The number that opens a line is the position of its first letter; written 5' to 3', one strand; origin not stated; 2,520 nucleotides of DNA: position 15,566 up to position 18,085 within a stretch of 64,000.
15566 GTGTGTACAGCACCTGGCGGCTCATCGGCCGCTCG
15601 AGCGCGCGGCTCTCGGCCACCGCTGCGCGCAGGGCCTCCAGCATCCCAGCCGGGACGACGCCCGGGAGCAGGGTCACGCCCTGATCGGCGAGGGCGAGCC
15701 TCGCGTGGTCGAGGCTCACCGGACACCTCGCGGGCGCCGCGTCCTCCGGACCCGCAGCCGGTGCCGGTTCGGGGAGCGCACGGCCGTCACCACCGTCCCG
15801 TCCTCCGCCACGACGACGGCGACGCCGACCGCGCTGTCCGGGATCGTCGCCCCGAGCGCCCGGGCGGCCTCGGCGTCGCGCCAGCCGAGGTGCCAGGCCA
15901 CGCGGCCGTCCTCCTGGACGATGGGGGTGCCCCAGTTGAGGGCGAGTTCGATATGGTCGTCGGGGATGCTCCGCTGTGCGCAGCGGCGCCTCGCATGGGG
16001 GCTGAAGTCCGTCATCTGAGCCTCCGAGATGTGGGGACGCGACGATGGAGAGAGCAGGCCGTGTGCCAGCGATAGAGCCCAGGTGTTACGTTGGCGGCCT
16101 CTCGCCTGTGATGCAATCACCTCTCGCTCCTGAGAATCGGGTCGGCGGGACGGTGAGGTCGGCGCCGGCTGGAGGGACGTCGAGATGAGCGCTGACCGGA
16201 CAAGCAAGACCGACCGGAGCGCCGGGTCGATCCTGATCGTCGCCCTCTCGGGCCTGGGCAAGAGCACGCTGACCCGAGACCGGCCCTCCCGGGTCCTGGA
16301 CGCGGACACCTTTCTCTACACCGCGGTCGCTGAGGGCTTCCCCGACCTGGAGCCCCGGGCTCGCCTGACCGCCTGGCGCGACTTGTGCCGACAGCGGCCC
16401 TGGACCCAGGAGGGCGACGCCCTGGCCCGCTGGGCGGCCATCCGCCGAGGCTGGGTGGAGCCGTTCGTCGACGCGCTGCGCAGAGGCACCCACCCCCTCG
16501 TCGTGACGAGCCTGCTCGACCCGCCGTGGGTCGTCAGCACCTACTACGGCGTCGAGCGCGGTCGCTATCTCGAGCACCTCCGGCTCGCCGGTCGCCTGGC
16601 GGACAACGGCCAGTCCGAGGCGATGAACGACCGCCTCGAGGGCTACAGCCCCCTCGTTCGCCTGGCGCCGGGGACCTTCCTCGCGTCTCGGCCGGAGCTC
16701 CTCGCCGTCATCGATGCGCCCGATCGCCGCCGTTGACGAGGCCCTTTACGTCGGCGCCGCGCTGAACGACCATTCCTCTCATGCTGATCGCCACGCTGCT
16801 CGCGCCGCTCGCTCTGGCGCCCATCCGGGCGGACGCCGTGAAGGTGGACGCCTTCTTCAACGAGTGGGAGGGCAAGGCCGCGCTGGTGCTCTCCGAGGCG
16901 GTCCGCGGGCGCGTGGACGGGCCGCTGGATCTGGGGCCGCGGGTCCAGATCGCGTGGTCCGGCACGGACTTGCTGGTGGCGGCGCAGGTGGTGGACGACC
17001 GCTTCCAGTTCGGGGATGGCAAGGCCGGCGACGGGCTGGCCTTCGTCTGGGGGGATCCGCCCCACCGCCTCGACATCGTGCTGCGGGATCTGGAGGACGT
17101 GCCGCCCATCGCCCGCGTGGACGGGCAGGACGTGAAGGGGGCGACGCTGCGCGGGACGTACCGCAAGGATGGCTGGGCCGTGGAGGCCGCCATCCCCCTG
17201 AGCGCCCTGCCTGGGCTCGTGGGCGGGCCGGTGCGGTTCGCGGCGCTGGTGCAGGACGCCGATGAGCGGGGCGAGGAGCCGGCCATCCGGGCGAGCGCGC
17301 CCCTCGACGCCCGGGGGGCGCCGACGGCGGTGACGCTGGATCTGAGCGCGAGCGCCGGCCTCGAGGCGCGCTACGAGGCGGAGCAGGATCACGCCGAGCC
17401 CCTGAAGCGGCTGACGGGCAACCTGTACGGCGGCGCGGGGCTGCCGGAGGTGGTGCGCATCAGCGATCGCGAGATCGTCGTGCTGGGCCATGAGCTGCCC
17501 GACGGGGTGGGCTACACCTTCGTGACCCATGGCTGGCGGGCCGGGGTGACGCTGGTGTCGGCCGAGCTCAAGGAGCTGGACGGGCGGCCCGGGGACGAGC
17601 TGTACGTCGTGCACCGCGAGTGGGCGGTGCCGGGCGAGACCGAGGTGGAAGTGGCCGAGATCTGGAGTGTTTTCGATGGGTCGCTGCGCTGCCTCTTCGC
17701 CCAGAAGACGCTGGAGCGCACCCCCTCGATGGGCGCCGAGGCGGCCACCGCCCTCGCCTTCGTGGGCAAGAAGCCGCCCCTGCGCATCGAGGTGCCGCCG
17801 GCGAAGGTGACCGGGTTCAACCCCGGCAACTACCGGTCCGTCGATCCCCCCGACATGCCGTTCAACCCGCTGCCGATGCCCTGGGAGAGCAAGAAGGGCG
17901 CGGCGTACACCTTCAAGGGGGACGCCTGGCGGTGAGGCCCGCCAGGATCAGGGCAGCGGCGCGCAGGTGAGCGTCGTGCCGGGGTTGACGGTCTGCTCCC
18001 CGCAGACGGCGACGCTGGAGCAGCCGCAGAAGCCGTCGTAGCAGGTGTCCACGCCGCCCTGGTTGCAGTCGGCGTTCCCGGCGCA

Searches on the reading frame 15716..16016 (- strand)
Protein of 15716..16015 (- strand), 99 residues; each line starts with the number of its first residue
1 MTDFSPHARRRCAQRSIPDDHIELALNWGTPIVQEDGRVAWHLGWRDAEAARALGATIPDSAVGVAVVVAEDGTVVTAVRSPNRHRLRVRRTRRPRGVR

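Call 17: search_protein_families(library=pfam, proteins=[window:15716-16016:-], max_evalue=10)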
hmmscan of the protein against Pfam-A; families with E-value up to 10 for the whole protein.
window:15716-16016:- (100 aa): 0 families

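Call 71: search_protein_families(library=pfam, proteins=[window:15716-16015:-], max_evalue=1)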
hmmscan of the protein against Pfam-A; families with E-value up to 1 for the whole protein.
window:15716-16015:- (99 aa): 1 family
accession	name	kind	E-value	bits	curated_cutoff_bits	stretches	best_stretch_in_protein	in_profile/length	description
PF14076.12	DUF4258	-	1.5e-05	25.6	25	1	4-78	1-69/71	Domain of unknown function (DUF4258)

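Call 93: search_protein_families(library=padloc, proteins=[window:15716-16015:-], max_evalue=0.001)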
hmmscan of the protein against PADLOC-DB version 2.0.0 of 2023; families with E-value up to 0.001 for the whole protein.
window:15716-16015:- (99 aa): 0 families

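Call 94: search_protein_families(library=ncbifam, proteins=[window:15716-16015:-], max_evalue=0.001)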
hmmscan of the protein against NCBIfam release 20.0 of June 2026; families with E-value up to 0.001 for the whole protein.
window:15716-16015:- (99 aa): 0 families

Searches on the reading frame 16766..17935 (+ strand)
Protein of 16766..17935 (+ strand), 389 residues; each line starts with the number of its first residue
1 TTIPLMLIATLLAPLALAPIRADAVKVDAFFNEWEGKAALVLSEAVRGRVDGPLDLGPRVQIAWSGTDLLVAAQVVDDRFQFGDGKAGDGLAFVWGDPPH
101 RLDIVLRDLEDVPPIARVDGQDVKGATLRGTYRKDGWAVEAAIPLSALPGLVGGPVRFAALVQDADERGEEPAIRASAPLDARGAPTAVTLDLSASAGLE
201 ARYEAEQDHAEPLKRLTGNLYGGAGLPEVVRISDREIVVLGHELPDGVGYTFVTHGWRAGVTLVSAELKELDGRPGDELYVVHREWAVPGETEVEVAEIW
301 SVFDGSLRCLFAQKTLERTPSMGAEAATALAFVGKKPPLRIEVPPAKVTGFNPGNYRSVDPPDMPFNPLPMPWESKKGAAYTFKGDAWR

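Call 17: search_protein_families(library=pfam, proteins=[window:16766-17935:+], max_evalue=10)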
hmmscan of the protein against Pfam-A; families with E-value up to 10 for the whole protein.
window:16766-17935:+ (389 aa): 1 family
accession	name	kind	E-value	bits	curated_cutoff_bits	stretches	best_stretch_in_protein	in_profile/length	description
PF06452.16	CBM9_1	-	0.11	12.8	23.4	0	33-79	8-54/185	Carbohydrate family 9 binding domain-like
